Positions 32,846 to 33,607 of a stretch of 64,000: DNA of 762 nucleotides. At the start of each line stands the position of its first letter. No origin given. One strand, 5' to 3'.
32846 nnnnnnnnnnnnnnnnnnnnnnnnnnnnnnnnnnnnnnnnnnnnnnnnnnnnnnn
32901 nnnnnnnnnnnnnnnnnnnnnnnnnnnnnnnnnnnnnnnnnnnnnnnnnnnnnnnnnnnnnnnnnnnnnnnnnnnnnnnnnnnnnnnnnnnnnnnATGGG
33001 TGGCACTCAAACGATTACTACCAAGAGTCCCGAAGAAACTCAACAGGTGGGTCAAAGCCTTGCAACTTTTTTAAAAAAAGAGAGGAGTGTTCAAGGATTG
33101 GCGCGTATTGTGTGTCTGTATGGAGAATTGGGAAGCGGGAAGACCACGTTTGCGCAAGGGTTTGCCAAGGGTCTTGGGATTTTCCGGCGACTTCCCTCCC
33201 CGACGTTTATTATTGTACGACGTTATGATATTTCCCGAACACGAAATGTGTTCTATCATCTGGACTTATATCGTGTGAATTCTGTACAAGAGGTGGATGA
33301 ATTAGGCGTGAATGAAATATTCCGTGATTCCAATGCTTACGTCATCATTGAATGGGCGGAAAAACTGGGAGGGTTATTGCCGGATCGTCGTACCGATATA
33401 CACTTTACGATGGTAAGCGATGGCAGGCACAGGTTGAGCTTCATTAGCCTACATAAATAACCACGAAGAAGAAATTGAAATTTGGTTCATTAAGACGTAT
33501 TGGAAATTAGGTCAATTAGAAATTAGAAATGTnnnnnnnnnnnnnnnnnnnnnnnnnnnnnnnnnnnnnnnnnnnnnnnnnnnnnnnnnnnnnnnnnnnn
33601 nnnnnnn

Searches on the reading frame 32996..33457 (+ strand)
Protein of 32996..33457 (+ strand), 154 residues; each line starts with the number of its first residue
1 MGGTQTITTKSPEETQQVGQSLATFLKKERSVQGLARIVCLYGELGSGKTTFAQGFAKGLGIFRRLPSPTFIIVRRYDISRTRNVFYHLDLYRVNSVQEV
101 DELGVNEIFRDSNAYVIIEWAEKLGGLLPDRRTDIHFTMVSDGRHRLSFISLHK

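Call 42: search_protein_families(library=pfam, proteins=[window:32996-33457:+], max_evalue=0.01)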
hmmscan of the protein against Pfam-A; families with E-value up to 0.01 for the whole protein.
window:32996-33457:+ (154 aa): 3 families
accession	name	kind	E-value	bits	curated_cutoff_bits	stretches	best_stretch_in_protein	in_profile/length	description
PF02367.23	TsaE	-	9.5e-35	119.8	26.6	1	10-139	2-120/128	Threonylcarbamoyl adenosine biosynthesis protein TsaE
PF05729.18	NACHT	-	0.0019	18.5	26.7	1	37-60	1-24/167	NACHT domain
PF00004.35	AAA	-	0.0036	18.2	21.2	1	39-72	1-35/131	ATPase family associated with various cellular activities (AAA)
